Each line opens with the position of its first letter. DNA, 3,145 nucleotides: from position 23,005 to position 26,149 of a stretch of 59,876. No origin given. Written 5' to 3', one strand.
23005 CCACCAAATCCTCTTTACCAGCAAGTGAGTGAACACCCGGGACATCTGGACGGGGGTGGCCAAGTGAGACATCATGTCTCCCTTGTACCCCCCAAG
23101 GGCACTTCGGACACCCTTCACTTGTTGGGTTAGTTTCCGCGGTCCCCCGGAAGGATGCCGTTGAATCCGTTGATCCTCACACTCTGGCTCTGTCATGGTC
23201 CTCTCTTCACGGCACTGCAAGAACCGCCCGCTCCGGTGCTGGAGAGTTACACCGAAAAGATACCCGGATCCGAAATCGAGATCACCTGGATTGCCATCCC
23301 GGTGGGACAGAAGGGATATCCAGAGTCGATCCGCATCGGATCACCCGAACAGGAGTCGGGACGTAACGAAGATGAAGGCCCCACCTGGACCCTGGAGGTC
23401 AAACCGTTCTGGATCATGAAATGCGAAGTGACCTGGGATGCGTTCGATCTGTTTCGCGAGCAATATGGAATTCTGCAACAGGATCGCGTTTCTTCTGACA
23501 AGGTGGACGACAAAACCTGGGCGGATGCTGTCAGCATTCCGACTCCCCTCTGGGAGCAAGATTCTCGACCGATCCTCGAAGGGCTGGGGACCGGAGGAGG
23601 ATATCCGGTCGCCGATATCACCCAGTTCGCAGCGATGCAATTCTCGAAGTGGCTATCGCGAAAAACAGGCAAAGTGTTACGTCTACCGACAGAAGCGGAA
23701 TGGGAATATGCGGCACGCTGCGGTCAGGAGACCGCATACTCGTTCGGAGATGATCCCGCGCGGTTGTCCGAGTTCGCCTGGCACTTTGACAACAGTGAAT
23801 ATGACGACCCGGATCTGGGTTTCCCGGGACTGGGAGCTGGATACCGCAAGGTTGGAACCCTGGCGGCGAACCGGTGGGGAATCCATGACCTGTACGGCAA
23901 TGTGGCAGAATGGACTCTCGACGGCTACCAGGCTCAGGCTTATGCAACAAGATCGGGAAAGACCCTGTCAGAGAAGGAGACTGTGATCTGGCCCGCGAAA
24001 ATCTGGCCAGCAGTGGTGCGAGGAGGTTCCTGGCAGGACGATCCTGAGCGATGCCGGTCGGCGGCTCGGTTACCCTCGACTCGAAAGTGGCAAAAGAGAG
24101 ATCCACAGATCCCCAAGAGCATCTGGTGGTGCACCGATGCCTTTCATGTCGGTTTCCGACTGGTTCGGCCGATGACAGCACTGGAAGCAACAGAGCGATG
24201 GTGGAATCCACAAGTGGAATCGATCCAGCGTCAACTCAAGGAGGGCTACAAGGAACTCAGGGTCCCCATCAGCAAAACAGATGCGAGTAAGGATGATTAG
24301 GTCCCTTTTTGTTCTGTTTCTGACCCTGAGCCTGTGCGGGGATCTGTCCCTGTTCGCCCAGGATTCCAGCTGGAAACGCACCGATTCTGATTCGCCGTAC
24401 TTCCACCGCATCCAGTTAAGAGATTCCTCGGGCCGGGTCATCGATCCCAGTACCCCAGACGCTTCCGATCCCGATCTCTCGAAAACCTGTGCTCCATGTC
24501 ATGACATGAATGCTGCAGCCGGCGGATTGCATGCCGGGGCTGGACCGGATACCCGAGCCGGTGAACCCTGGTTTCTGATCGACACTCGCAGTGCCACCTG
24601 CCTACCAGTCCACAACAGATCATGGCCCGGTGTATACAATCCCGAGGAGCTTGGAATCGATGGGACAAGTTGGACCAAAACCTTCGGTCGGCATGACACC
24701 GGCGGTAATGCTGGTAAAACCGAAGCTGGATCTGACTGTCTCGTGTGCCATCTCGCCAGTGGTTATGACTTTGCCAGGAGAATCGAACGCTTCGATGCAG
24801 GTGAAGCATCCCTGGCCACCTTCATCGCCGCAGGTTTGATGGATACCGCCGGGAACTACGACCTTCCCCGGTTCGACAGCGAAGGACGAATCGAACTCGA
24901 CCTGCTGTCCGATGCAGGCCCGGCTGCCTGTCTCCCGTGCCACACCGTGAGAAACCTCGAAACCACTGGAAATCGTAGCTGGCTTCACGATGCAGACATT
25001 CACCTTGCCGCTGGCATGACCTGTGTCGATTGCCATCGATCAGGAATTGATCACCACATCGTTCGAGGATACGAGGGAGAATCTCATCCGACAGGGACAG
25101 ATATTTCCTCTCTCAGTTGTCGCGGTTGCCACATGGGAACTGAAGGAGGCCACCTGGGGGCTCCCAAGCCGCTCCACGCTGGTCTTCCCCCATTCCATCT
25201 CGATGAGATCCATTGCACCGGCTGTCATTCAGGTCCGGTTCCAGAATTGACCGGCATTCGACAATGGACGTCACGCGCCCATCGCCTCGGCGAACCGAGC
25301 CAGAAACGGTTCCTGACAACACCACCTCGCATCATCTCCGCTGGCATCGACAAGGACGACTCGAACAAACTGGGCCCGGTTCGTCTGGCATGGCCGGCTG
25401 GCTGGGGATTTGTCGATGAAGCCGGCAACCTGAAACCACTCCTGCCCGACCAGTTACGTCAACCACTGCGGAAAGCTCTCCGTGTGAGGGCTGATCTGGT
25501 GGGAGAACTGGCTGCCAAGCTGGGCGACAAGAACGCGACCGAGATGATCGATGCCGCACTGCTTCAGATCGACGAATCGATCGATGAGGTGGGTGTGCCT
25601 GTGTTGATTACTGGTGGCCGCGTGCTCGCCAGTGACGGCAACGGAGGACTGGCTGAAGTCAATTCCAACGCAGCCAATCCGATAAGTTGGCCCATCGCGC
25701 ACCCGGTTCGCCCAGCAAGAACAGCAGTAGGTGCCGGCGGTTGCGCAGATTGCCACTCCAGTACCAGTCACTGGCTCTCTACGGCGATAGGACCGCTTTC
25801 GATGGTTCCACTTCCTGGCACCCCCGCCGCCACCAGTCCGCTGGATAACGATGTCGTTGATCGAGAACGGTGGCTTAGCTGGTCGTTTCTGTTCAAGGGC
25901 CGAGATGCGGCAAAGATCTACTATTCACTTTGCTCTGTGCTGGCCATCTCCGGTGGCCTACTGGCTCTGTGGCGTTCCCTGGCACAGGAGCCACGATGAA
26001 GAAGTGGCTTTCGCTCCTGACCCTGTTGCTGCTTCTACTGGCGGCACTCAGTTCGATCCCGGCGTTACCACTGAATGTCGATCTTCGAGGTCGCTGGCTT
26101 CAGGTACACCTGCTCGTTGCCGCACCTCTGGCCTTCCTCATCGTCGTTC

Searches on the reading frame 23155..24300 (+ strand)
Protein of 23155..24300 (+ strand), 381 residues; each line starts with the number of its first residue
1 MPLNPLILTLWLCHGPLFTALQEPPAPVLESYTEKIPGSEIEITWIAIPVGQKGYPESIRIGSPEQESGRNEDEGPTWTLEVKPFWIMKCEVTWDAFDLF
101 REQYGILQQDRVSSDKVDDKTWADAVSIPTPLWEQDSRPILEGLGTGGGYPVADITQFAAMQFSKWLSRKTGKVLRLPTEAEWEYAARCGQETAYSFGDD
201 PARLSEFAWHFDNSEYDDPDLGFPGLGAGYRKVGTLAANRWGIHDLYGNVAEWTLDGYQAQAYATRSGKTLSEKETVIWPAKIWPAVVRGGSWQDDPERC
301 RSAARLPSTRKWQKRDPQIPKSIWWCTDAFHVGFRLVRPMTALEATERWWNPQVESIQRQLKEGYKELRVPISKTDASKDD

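Call 25: search_protein_families(library=pfam, proteins=[window:23155-24300:+])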
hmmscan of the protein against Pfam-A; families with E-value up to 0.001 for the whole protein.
window:23155-24300:+ (381 aa): 1 family
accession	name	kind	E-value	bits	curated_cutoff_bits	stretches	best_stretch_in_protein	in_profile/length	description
PF03781.23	FGE-sulfatase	-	5.1e-34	118.5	23.3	1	60-309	14-240/255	Sulfatase-modifying factor enzyme 1-like domain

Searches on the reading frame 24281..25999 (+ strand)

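Call 25: search_protein_families(library=pfam, proteins=[window:24281-25999:+])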
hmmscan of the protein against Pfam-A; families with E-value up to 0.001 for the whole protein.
window:24281-25999:+ (572 aa): 4 families
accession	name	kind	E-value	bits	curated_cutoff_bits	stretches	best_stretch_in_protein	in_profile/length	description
PF14522.11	Cytochrome_C7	-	4.3e-07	30.1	24.8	0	237-317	4-67/67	Cytochrome c7 and related cytochrome c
PF03264.19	Cytochrom_NNT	-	4.5e-07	30.2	24.1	1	151-261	66-172/174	NapC/NirT cytochrome c family, N-terminal region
PF22113.1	Mtrc-MtrF_II-IV_dom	-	9.9e-06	25.6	30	0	146-258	77-169/176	Outer membrane cytochrome MtrC/MtrF-like, domains II/IV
PF14537.11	Cytochrom_c3_2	-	0.00014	22.7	25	0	241-318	2-66/79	Cytochrome c3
